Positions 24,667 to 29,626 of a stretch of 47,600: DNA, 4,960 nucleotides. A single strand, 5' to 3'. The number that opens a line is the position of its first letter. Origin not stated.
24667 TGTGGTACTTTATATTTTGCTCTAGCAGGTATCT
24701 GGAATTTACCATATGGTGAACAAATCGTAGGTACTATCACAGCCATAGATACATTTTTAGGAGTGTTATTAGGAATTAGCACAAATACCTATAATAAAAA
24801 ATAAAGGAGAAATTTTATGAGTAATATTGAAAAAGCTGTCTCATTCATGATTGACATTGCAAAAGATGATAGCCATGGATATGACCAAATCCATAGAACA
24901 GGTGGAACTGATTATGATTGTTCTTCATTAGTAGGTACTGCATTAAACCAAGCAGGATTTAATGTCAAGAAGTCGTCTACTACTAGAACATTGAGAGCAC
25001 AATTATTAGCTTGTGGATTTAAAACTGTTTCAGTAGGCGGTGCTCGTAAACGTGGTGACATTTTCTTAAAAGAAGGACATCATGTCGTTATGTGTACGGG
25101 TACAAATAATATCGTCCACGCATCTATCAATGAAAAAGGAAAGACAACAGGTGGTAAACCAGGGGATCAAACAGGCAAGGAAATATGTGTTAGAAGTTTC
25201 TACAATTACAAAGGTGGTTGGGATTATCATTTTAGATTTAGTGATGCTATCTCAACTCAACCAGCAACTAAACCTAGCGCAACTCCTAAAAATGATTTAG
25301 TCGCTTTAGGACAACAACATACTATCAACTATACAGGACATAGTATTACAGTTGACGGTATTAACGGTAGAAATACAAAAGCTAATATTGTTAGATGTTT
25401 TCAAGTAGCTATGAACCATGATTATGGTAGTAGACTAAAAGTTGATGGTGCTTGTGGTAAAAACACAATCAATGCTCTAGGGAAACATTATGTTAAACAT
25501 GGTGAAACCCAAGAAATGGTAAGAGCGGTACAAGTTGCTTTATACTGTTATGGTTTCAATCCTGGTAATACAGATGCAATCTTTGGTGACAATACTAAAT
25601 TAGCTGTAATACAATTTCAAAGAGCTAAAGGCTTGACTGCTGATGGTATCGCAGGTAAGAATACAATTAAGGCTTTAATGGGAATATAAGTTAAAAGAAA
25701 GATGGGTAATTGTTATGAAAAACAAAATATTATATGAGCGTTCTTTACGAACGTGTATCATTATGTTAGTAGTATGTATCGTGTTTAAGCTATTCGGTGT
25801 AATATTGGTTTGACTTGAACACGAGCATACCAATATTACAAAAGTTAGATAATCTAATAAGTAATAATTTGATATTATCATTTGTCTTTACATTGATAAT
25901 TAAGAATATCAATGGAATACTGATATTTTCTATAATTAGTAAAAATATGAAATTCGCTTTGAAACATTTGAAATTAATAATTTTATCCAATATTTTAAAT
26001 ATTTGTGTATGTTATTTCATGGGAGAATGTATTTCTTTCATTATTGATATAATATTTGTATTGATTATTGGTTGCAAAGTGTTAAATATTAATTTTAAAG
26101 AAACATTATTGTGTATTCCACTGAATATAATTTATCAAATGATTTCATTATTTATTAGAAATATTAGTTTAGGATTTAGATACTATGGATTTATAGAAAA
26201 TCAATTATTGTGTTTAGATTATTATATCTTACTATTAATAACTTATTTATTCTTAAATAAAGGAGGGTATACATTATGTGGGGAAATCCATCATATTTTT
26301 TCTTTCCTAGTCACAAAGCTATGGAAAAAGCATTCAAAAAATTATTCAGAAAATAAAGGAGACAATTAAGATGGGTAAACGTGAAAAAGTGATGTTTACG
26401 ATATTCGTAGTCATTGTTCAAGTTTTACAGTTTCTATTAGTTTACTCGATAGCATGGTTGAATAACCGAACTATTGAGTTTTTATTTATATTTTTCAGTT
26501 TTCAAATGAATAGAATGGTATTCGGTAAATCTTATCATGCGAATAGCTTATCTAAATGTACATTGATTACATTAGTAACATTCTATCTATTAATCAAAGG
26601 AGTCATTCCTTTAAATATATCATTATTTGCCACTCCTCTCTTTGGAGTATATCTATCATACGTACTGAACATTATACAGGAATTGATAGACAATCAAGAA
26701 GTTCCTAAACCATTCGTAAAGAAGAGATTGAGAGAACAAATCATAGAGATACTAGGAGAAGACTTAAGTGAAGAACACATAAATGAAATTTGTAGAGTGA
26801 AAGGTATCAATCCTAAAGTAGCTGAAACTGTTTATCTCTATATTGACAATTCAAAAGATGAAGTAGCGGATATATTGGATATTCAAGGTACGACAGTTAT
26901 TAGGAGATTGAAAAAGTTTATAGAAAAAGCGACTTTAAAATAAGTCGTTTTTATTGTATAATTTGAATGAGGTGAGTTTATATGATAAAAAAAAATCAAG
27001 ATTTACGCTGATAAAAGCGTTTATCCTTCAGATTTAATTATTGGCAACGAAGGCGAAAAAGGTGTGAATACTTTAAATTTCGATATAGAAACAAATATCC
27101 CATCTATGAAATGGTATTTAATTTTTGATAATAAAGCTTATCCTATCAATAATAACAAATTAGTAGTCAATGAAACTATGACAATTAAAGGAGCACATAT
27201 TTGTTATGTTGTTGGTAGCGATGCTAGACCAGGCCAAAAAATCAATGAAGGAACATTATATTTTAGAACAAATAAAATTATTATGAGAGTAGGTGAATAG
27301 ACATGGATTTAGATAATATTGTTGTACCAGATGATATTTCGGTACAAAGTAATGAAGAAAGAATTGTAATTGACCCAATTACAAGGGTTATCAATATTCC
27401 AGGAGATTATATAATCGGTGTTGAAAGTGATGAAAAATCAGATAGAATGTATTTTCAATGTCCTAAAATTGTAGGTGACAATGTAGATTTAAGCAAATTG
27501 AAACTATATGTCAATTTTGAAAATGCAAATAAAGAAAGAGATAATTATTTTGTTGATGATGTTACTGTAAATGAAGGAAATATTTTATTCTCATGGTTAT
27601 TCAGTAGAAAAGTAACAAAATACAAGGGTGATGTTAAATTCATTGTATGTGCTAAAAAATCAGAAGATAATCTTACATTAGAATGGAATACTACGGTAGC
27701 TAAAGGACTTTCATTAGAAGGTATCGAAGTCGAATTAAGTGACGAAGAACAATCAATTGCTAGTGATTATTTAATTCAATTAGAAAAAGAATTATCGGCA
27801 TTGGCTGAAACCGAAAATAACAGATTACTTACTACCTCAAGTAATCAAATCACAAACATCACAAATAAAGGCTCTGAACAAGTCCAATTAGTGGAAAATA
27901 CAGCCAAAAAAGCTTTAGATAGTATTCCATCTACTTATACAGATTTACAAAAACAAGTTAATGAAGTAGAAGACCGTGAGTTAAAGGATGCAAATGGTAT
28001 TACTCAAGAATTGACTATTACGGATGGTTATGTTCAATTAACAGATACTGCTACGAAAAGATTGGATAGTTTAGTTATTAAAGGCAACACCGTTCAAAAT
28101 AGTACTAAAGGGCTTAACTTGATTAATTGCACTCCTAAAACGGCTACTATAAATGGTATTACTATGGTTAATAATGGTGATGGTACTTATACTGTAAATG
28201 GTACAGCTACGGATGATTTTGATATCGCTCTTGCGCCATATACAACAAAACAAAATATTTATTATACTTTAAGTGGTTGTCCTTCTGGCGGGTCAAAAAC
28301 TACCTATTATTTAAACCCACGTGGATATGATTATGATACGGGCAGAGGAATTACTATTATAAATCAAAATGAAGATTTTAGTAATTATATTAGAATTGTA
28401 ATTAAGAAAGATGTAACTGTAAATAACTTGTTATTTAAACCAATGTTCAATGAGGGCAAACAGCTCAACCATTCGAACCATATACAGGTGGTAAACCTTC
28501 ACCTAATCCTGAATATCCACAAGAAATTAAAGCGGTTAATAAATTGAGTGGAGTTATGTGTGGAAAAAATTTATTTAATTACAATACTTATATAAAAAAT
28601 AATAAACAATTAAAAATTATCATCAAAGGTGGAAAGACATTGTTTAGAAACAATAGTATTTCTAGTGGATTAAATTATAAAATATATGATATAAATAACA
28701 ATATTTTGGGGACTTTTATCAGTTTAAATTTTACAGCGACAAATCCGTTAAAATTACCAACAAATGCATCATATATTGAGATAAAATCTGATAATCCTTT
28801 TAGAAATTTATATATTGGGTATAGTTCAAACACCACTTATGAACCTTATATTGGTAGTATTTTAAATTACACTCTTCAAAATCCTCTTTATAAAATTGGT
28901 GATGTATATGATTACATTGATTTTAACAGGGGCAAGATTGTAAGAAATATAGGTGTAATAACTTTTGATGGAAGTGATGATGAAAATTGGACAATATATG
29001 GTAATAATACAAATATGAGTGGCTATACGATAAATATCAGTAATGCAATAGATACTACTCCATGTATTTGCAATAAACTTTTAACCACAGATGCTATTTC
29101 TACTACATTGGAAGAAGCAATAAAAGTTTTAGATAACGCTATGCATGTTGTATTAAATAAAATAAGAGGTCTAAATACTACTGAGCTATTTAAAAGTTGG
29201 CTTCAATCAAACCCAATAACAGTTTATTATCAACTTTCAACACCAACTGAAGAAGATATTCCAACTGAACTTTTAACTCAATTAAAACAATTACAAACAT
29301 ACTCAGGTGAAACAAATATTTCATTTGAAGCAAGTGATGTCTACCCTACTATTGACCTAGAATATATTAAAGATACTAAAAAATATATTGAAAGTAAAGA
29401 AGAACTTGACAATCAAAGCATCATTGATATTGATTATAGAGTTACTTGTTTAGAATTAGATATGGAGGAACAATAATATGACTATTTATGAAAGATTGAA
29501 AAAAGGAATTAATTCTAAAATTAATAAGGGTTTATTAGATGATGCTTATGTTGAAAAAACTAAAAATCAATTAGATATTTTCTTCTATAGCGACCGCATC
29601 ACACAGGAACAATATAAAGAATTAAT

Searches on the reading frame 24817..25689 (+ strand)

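Call 87: search_protein_families(library=phrogs, proteins=[window:24817-25689:+], max_evalue=0.0001)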
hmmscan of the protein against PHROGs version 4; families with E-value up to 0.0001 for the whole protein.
window:24817-25689:+ (290 aa): 15 families
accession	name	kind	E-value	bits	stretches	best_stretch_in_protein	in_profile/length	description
phrog_14030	-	unknown function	8.3e-27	95.2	1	3-171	51-218/273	-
phrog_2649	-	lysis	3.8e-20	73.9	1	223-288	172-236/261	endolysin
phrog_1493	-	lysis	1.4e-16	61.7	1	227-287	242-305/394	endolysin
phrog_1224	-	head and packaging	5.8e-13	49.9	1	227-287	5-64/438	endolysin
phrog_32635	-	unknown function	3e-12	47.4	1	30-136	48-156/318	-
phrog_998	-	lysis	2.3e-11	44.9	1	1-163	1-163/246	endolysin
phrog_17214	-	lysis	3.4e-10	41.1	1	204-289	223-314/322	endolysin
phrog_1512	-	lysis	3.2e-07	31.6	0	225-286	176-241/314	endolysin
phrog_31947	-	unknown function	7.7e-07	29.9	1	32-157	45-190/306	-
phrog_22474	-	lysis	1.1e-05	25.8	1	33-93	29-89/324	endolysin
phrog_16428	-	lysis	1.5e-05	24.9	0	251-287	482-518/520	endolysin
phrog_6707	-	lysis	1.6e-05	24.9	0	221-287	174-242/311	endolysin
phrog_880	-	lysis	6.1e-05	23.6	0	230-287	371-431/435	endolysin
phrog_6219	-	lysis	6.4e-05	23.6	1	187-287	204-307/326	endolysin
phrog_3861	-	lysis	8.7e-05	22.6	0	3-108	4-118/455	amidase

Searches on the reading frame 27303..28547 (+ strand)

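Call 87: search_protein_families(library=phrogs, proteins=[window:27303-28547:+], max_evalue=0.0001)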
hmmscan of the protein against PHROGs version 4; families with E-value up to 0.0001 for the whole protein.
window:27303-28547:+ (414 aa): 1 family
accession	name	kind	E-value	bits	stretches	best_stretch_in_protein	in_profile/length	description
phrog_25888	-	unknown function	3.9e-06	27.3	1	38-227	18-188/325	-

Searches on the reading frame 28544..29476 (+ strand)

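Call 87: search_protein_families(library=phrogs, proteins=[window:28544-29476:+], max_evalue=0.0001)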
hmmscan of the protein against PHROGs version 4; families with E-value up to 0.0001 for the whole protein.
window:28544-29476:+ (310 aa): 1 family
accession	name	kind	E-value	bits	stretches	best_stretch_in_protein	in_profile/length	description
phrog_6782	-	tail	1.3e-10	41.2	1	37-278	404-651/696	tail fiber protein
